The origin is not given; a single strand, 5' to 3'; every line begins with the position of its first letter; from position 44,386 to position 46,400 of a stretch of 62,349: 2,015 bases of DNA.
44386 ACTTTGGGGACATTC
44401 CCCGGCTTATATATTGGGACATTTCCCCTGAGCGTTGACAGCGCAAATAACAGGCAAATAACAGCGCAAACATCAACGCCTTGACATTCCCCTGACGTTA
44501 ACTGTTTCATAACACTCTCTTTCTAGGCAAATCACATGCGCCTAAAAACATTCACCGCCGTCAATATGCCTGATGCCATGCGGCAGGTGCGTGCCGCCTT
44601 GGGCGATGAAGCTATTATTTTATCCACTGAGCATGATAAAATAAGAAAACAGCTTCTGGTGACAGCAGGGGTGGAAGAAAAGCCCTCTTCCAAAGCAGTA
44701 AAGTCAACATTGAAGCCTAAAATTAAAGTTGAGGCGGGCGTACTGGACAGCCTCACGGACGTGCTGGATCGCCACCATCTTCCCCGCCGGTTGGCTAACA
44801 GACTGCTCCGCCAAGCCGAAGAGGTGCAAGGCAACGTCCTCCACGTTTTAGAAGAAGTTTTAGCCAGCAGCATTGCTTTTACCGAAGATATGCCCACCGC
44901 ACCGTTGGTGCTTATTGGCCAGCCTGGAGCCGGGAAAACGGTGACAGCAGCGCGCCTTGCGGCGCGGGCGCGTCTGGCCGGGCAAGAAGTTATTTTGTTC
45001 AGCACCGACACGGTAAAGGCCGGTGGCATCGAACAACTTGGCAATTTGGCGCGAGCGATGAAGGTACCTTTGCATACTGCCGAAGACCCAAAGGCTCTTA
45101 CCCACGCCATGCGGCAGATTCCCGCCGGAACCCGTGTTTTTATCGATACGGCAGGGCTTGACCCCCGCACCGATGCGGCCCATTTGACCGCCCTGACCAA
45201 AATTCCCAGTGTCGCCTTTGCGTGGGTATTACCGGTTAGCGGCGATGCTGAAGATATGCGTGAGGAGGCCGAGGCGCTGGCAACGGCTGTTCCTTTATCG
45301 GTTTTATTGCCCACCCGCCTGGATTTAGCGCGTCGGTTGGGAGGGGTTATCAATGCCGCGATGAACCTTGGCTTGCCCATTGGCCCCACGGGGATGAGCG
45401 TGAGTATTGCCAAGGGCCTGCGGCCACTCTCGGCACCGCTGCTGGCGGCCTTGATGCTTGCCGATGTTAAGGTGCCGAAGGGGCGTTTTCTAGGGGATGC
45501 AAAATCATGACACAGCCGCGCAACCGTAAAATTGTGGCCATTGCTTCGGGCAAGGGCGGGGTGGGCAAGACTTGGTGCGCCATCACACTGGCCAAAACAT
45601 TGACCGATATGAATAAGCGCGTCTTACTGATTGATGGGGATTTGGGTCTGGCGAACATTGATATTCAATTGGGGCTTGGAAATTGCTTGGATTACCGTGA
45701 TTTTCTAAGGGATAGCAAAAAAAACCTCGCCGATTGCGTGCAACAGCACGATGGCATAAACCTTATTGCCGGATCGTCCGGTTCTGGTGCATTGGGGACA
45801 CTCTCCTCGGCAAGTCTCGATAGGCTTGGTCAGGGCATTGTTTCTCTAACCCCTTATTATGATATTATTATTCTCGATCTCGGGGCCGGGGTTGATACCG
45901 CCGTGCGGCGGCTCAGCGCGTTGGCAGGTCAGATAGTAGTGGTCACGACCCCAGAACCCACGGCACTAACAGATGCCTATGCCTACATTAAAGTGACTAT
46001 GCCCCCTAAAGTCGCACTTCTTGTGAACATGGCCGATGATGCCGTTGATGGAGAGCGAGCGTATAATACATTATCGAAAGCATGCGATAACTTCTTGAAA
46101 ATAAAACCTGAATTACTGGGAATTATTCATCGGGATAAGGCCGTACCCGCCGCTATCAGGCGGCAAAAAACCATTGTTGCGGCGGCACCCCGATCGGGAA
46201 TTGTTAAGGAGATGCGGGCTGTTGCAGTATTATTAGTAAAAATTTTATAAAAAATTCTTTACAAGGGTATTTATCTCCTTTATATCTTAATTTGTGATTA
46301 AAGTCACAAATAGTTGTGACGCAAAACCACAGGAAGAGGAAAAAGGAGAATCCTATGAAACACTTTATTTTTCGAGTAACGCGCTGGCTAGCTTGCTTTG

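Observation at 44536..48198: Six co-oriented genes: flhF-flhG followed by three VirB2-type pilin paralogues and VirB3, with no other flagellar or T4SS genes around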

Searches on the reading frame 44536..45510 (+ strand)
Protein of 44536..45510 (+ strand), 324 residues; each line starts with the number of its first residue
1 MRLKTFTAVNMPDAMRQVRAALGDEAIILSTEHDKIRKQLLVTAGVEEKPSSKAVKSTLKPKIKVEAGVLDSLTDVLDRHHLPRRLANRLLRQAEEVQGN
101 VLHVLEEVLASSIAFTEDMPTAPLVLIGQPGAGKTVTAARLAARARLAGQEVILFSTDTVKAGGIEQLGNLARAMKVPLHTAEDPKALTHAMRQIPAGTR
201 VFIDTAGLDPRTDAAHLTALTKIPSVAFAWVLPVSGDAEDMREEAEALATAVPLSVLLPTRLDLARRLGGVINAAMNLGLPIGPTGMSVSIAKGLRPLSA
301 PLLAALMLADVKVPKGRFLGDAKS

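Call 3: search_protein_families(library=pfam, proteins=[window:44536-45510:+], max_evalue=1)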
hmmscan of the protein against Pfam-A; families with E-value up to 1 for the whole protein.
window:44536-45510:+ (324 aa): 24 families
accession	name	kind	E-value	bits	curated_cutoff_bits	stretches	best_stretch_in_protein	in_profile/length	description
PF00448.28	SRP54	-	6.6e-20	72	22.7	1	124-300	4-187/196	SRP54-type protein, GTPase domain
PF13401.12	AAA_22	-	2.7e-06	28.2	27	1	123-196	7-79/130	AAA domain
PF13604.12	AAA_30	-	3.9e-05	23.9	27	1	124-220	21-111/191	AAA domain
PF20720.3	nSTAND3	-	0.0017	18.5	27.2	1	124-155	20-51/155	Novel STAND NTPase 3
PF06414.18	Zeta_toxin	-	0.0022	17.9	22.3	1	124-161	19-55/199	Zeta toxin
PF07728.20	AAA_5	-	0.0036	17.7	22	1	123-161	1-39/139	AAA domain (dynein-related subfamily)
PF13671.12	AAA_33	-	0.004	17.9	27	1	125-162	3-35/143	AAA domain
PF01695.23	IstB_IS21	-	0.0056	16.7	24.1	1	112-158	85-129/238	IstB-like ATP binding protein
PF13521.12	AAA_28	-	0.006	17.2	27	1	125-210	3-86/164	AAA domain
PF01656.29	CbiA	-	0.0086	16.5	25.4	1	130-251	8-68/125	CobQ/CobB/MinD/ParA nucleotide binding domain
PF08433.16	KTI12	-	0.016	15.2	22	1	124-161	4-41/271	Chromatin associated protein KTI12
PF13191.12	AAA_16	-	0.019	15.9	32.6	1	123-189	26-103/167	AAA ATPase domain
PF00004.35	AAA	-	0.024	15.5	21.2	1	125-156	2-30/131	ATPase family associated with various cellular activities (AAA)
PF13245.12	AAA_19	-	0.058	14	25.1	1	114-162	4-53/134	AAA domain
PF01580.24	FtsK_SpoIIIE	-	0.058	13.3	24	1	111-194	27-111/221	FtsK/SpoIIIE family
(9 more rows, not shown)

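Call 4: search_protein_families(library=ncbifam, proteins=[window:44536-45510:+], max_evalue=1)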
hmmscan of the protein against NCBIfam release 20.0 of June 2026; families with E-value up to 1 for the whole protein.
window:44536-45510:+ (324 aa): 27 families (the best 25 are shown)
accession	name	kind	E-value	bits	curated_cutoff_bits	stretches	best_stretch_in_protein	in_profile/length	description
TIGR03499.1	FlhF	equivalog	1.2e-37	130.4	174.15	2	64-207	134-286/286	flagellar biosynthesis GTPase FlhF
NF011312.0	PRK14723.1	equivalog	1.8e-16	59.8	951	2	124-211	188-277/768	flagellar biosynthesis regulator FlhF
NF011310.0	PRK14721.1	equivalog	1.5e-13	50.8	725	2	125-213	195-285/423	flagellar biosynthesis regulator FlhF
NF011311.0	PRK14722.1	equivalog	1.6e-12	47.1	777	1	100-282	118-311/374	flagellar biosynthesis regulator FlhF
TIGR00064.1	ftsY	equivalog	1.3e-11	44.3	260.7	1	114-287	72-259/279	signal recognition particle-docking protein FtsY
TIGR00959.1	ffh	equivalog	7.9e-11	41.4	473.2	1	100-224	80-208/428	signal recognition particle protein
NF009367.0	PRK12724.1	equivalog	1.1e-09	37.7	718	1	123-212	225-314/433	flagellar biosynthesis regulator FlhF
NF009366.0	PRK12723.1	equivalog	3.6e-07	29.6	585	1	86-213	139-269/388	flagellar biosynthesis regulator FlhF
TIGR01425.1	SRP54_euk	equivalog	4.3e-06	25.9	576.25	1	120-182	99-161/428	signal recognition particle protein SRP54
NF009368.0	PRK12726.1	equivalog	8.9e-06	25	832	1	125-210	210-298/407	flagellar biosynthesis regulator FlhF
NF005230.0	PRK06731.1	equivalog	2e-05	24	553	1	95-212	62-180/281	flagellar biosynthesis regulator FlhF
NF053621.1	ATPseBagBMYCTU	equivalog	0.00021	20.5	521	1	117-184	8-79/371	ATPase BagB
NF004629.0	PRK05973.1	equivalog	0.006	15.6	156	1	117-170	59-113/237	DNA helicase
NF041546.1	ParA_partition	equivalog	0.0065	16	180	1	131-219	10-95/203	ParA family partition ATPase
NF038214.1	IS21_help_AAA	equivalog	0.037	13.7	200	1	123-158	92-127/232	IS21-like element helper ATPase IstB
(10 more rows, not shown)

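Call 8: find_homologous_proteins(query=window:44536-45510:+, max_evalue=0.00001)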
Query window:44536-45510:+ (324 aa): 612 proteins with E <= 0.00001 among 8000 candidates; the best 120 are listed.
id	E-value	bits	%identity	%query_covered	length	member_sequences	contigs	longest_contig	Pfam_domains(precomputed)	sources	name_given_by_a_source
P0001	2.6e-198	675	100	100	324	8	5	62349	PF13401.13,PF00448.29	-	-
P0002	1.4e-173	594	85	100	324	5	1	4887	PF00448.29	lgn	-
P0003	8.2e-72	260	47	95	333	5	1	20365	PF00448.29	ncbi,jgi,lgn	ncbi:MAG: hypothetical protein ACK5XX_08735 [Holosporales bacterium]|jgi:flagellar biosynthesis prot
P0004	1.1e-57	214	42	97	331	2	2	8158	PF13401.13,PF00448.29,PF13191.13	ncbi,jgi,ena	jgi:flagellar biosynthesis protein FlhF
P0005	2.5e-47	180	41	97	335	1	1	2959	PF13401.13,PF00448.29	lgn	-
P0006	2.2e-46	177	40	98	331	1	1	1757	PF01695.24,PF13401.13,PF00448.29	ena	-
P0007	3.2e-46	176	39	97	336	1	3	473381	PF00448.29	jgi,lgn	-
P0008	8.2e-44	168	37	98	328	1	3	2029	PF01695.24,PF13671.13,PF00448.29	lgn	-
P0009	6.6e-43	165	36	95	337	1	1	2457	PF01695.24,PF00448.29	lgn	-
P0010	1.1e-42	164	39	95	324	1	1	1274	PF13671.13,PF00448.29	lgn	-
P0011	1.5e-42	164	37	95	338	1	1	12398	PF01695.24,PF13401.13,PF00448.29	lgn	-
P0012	2.0e-42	164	34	95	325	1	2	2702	PF00448.29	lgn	-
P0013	2.6e-42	163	35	98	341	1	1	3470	PF00448.29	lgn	-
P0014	5.5e-42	162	38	98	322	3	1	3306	PF01695.24,PF00448.29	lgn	-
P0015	1.1e-41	161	40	66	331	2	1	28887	PF00448.29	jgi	jgi:flagellar biosynthesis protein FlhF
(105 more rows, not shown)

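Call 9: find_encoding_contigs(protein=P0001, flank=10000, max_places=6)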
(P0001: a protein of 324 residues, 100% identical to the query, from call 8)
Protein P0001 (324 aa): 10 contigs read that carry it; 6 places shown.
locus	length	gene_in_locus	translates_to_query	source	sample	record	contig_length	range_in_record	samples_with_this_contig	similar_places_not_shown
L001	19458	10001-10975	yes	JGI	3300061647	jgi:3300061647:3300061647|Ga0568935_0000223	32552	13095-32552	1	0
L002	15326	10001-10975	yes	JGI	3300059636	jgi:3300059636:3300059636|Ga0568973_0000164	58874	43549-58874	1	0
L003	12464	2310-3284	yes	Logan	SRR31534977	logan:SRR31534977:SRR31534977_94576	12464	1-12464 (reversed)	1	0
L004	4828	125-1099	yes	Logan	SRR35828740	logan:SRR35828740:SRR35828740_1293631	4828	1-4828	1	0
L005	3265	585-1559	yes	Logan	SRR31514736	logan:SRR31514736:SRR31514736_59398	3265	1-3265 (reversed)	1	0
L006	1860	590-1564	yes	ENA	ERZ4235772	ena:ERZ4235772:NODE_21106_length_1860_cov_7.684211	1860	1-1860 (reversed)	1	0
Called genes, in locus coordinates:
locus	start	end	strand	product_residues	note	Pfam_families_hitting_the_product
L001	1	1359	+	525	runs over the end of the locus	PF00389:2-Hacid_dh, PF02826:2-Hacid_dh_C, PF19304:PGDH_inter, PF01842:ACT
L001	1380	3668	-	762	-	PF02861:Clp_N, PF00004:AAA, PF17871:AAA_lid_9, PF00004:AAA, PF07724:AAA_2, PF07728:AAA_5, PF13401:AAA_22 (weak), PF10431:ClpB_D2-small, +7 more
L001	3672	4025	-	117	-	PF02617:ClpS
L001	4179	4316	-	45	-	-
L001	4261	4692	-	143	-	PF01713:Smr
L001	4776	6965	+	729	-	PF01138:RNase_PH, PF03725:RNase_PH_C, PF03726:PNPase, PF01138:RNase_PH, PF03725:RNase_PH_C (weak), PF00013:KH_1, PF00575:S1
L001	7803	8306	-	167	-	PF12844:HTH_19, PF13560:HTH_31 (weak), PF01381:HTH_3, PF13443:HTH_26 (faint)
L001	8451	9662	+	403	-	PF13384:HTH_23 (weak), PF13518:HTH_28 (faint)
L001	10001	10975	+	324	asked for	PF00448:SRP54, PF13401:AAA_22 (weak)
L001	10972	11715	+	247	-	PF02374:ArsA_ATPase (faint), PF06564:CBP_BcsQ, PF10609:ParA, PF13614:AAA_31, PF01656:CbiA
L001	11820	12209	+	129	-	-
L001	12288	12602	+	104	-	-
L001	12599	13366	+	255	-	PF04956:TrbC (weak)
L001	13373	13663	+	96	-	-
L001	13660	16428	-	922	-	PF04760:IF2_N, PF00009:GTP_EFTU, PF01926:MMR_HSR1, PF03144:GTP_EFTU_D2 (faint), PF22042:EF-G_D2, PF11987:IF-2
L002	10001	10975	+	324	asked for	PF00448:SRP54, PF13401:AAA_22 (weak)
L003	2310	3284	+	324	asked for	PF00448:SRP54, PF13401:AAA_22 (weak)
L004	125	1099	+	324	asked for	PF00448:SRP54, PF13401:AAA_22 (weak)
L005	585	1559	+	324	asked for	PF00448:SRP54, PF13401:AAA_22 (weak)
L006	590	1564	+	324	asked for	PF00448:SRP54, PF13401:AAA_22 (weak)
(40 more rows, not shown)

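Call 10: find_encoding_contigs(protein=P0003, flank=10000, max_places=4)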
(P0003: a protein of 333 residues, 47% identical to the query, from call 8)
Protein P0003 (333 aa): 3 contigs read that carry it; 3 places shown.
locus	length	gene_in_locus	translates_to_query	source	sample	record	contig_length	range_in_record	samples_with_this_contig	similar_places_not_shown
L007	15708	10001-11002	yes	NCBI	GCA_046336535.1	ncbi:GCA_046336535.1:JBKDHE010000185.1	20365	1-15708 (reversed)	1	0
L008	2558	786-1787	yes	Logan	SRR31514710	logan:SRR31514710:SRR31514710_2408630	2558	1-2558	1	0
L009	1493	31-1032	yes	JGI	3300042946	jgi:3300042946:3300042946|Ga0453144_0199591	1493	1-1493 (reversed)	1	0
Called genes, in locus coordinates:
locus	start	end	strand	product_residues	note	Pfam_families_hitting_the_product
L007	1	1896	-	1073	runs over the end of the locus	-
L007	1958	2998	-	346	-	PF04321:RmlD_sub_bind, PF01073:3Beta_HSD, PF01370:Epimerase, PF02719:Polysacc_synt_2, PF07993:NAD_binding_4, PF16363:GDP_Man_Dehyd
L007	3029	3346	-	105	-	PF05016:ParE_toxin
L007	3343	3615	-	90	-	-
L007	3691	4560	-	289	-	PF00348:polyprenyl_synt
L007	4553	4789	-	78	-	PF02609:Exonuc_VII_S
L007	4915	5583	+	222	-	-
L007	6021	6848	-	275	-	PF03968:LptD_N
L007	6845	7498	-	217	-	PF06835:LptC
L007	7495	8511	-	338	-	PF01380:SIS, PF00571:CBS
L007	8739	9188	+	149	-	PF01288:HPPK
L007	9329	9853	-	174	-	PF01641:SelR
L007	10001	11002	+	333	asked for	PF00448:SRP54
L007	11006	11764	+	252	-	PF01656:CbiA, PF06564:CBP_BcsQ, PF07015:VirC1 (weak), PF10609:ParA, PF13614:AAA_31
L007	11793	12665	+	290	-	PF00535:Glycos_transf_2, PF10111:Glyco_tranf_2_2, PF13641:Glyco_tranf_2_3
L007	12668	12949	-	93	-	-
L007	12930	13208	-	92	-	PF04365:BrnT_toxin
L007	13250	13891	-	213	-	PF01612:DNA_pol_A_exo1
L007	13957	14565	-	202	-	-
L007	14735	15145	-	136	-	PF01850:PIN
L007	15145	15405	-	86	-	PF02604:PhdYeFM_antitox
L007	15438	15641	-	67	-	PF02597:ThiS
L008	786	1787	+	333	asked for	PF00448:SRP54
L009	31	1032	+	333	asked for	PF00448:SRP54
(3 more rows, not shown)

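Call 11: find_encoding_contigs(protein=P0002, flank=10000, max_places=4)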
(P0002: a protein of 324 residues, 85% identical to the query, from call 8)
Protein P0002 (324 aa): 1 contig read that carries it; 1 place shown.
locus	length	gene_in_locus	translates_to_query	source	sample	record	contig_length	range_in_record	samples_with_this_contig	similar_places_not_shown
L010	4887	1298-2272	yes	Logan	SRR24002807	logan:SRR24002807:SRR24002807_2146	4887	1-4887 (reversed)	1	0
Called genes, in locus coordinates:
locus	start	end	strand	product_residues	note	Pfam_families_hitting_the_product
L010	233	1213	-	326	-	PF03255:ACCA, PF01039:Carboxyl_trans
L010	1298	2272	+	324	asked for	PF00448:SRP54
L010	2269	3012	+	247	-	PF02374:ArsA_ATPase (weak), PF06564:CBP_BcsQ, PF10609:ParA, PF13614:AAA_31, PF01656:CbiA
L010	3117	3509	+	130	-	-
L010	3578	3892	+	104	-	-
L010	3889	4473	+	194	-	PF04956:TrbC (weak)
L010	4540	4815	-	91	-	-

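Call 12: find_encoding_contigs(protein=P0004, flank=10000, max_places=4)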
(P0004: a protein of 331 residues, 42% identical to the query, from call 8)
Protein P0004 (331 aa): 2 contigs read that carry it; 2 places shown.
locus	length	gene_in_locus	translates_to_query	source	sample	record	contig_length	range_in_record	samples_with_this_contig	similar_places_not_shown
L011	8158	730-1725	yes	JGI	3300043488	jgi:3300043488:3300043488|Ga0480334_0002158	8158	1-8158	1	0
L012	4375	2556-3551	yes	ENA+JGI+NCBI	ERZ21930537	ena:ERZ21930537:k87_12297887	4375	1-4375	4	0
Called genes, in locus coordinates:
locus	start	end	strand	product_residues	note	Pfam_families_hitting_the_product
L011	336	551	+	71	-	-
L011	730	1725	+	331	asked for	PF13191:AAA_16 (faint), PF13401:AAA_22 (weak), PF00448:SRP54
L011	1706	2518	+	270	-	PF10609:ParA, PF01656:CbiA, PF02374:ArsA_ATPase (weak), PF06564:CBP_BcsQ, PF13614:AAA_31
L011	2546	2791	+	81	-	PF02609:Exonuc_VII_S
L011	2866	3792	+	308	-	PF00348:polyprenyl_synt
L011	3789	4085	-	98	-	PF14384:BrnA_antitoxin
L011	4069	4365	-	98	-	PF04365:BrnT_toxin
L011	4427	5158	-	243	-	PF02397:Bac_transf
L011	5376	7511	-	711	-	PF00771:FHIPEP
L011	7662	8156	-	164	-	?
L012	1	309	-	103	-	?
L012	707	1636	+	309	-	PF01435:Peptidase_M48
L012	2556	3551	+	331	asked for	PF13191:AAA_16 (faint), PF13401:AAA_22 (weak), PF00448:SRP54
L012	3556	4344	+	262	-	PF01656:CbiA, PF02374:ArsA_ATPase (weak), PF06564:CBP_BcsQ, PF10609:ParA, PF13614:AAA_31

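Call 79: find_encoding_contigs(protein=P0005, flank=10000, max_places=3)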
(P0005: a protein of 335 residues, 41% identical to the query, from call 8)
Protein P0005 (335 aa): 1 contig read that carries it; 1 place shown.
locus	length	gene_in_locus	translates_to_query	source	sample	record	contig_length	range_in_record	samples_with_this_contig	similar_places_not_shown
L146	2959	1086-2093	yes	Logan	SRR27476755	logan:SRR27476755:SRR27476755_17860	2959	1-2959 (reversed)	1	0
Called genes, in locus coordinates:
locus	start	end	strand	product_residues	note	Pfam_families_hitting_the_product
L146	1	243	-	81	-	?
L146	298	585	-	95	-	-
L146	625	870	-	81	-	-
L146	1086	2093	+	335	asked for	PF13401:AAA_22 (faint), PF00448:SRP54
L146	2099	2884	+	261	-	PF10609:ParA, PF01656:CbiA, PF02374:ArsA_ATPase (weak), PF06564:CBP_BcsQ, PF13614:AAA_31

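Call 80: find_encoding_contigs(protein=P0007, flank=10000, max_places=2)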
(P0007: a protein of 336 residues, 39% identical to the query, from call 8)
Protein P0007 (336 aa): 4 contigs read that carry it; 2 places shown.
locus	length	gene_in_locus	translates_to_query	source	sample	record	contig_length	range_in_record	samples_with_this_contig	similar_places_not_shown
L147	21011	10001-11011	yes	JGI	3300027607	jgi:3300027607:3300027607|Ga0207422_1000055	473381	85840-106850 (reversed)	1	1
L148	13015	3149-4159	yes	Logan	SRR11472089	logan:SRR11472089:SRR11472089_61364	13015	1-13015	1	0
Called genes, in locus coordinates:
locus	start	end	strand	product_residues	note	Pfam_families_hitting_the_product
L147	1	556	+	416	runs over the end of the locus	PF00460:Flg_bb_rod, PF22692:LlgE_F_G_D1, PF07559:FlgE_D2, PF06429:Flg_bbr_C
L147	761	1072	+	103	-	PF06627:DUF1153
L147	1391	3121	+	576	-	PF01514:YscJ_FliF, PF08345:YscJ_FliF_C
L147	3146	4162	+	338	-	PF03448:MgtE_N (faint), PF14842:FliG_N, PF14841:FliG_M, PF14842:FliG_N (weak), PF01706:FliG_C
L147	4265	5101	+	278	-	-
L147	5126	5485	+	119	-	PF01052:FliMN_C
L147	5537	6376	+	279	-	PF01618:MotA_ExbB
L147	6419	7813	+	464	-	PF00158:Sigma54_activat, PF13191:AAA_16 (weak), PF14532:Sigma54_activ_2, PF07728:AAA_5, PF25601:AAA_lid_14, PF02954:HTH_8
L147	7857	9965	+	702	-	PF00771:FHIPEP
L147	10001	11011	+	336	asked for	PF00448:SRP54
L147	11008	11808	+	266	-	PF10609:ParA, PF01656:CbiA, PF02374:ArsA_ATPase (weak), PF06564:CBP_BcsQ, PF13614:AAA_31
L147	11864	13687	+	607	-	-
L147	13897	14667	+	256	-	-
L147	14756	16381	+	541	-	PF10144:SMP_2 (faint), PF17149:CHASE5 (weak), PF00672:HAMP (weak), PF00211:Guanylate_cyc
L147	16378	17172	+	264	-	PF00497:SBP_bac_3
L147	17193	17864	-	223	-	PF01177:Asp_Glu_race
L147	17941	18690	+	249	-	PF00106:adh_short, PF01370:Epimerase, PF13460:NAD_binding_10, PF13561:adh_short_C2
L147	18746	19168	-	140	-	PF02050:FliJ (weak)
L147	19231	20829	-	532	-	PF00006:ATP-synt_ab, PF18269:T3SS_ATPase_C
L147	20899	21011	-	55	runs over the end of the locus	-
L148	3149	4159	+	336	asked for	PF00448:SRP54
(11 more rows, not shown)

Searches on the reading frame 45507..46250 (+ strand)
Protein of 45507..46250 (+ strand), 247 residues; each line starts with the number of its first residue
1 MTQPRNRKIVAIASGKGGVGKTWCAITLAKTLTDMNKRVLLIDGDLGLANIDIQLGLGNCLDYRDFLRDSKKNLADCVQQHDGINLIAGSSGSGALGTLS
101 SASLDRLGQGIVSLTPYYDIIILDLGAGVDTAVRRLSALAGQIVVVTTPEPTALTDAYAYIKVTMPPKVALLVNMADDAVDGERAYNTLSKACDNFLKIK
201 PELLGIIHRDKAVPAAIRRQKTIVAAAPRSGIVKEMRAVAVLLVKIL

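Call 3: search_protein_families(library=pfam, proteins=[window:45507-46250:+], max_evalue=1)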
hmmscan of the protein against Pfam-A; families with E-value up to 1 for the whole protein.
window:45507-46250:+ (247 aa): 13 families
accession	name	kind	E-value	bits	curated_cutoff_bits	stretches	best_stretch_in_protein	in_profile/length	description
PF01656.29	CbiA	-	2.5e-14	53.7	25.4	1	10-223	1-125/125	CobQ/CobB/MinD/ParA nucleotide binding domain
PF10609.15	ParA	-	2.5e-12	47.2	27.1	2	7-56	3-52/246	NUBPL iron-transfer P-loop NTPase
PF13614.12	AAA_31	-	6.8e-12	46.1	27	1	8-155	2-155/177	AAA domain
PF06564.18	CBP_BcsQ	-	1.5e-08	34.9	21.3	1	9-240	3-230/234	Cellulose biosynthesis protein BcsQ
PF02374.21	ArsA_ATPase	-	1e-05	25.4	24.3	1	12-45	5-38/305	Anion-transporting ATPase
PF00142.24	Fer4_NifH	-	8.5e-05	22.6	25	1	14-240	6-241/271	4Fe-4S iron sulfur cluster binding proteins, NifH/frxC family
PF13479.12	AAA_24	-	0.013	15.8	27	1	11-54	5-40/195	AAA domain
PF07015.17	VirC1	-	0.025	14.3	24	1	8-45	2-39/231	VirC1 protein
PF09140.17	MipZ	-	0.026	14.3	20.7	1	9-137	2-118/262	ATPase MipZ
PF16575.11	CLP1_P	-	0.041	14.1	26.6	1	15-54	1-40/188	mRNA cleavage and polyadenylation factor CLP1 P-loop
PF01583.26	APS_kinase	-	0.063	13.7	21.1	1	12-46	6-40/152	Adenylylsulphate kinase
PF13481.12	AAA_25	-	0.082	13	27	1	7-33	32-58/195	AAA domain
PF06414.18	Zeta_toxin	-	0.084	12.7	22.3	0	4-45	12-52/199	Zeta toxin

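Call 4: search_protein_families(library=ncbifam, proteins=[window:45507-46250:+], max_evalue=1)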
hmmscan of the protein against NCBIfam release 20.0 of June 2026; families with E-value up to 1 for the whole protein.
window:45507-46250:+ (247 aa): 39 families (the best 25 are shown)
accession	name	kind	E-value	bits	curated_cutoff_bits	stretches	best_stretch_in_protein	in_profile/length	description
TIGR01969.1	minD_arch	subfamily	3e-23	82.3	201.75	1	9-245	2-232/251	cell division ATPase MinD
TIGR01968.1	minD_bact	equivalog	2.5e-21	76.2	212.9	1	8-175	2-172/261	septum site-determining protein MinD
TIGR03371.1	cellulose_yhjQ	equivalog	1.1e-14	54.6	157.85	1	8-244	2-242/246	cellulose biosynthesis protein BcsQ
TIGR03018.1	pepcterm_TyrKin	hypoth_equivalog_domain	1.6e-12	47.2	230.65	1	5-156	33-188/207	XrtA-associated tyrosine autokinase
NF047398.1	AAA_KGGVGR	domain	4.1e-11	43.6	90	2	8-46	3-41/190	KGGVGR-motif variant AAA ATPase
NF008079.0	PRK10818.1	equivalog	3.3e-10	39.8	508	1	8-157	3-153/270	septum site-determining protein MinD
NF041546.1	ParA_partition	equivalog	1.3e-09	37.9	180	1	9-45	1-37/203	ParA family partition ATPase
NF041136.1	MrpORP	equivalog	3.3e-08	33.2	450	1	8-57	6-55/365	iron-sulfur cluster carrier protein MrpORP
NF008669.0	PRK11670.1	equivalog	4.3e-07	29.2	348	1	7-163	107-263/369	iron-sulfur cluster carrier protein ApbC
TIGR01007.1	eps_fam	subfamily_domain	1e-06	28.4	108.05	1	6-133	16-146/204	polysaccharide biosynthesis tyrosine autokinase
NF033200.1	F430_CfbC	exception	1.4e-05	24.6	402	1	10-241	3-236/260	Ni-sirohydrochlorin a,c-diamide reductive cyclase ATP-dependent reductase subunit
TIGR03815.1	CpaE_hom_Actino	equivalog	2.3e-05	23.7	154.45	1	5-162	109-267/340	septum site-determining protein Ssd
TIGR03029.1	EpsG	equivalog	6.3e-05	22.3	313.8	1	6-157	102-253/274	chain length determinant protein tyrosine kinase EpsG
TIGR00345.1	GET3_arsA_TRC40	subfamily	0.00011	21.8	135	1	14-45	3-34/299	TRC40/GET3/ArsA family transport-energizing ATPase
TIGR02016.1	BchX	equivalog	0.00012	21.5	331.2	1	9-55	2-47/296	chlorophyllide a reductase iron protein subunit X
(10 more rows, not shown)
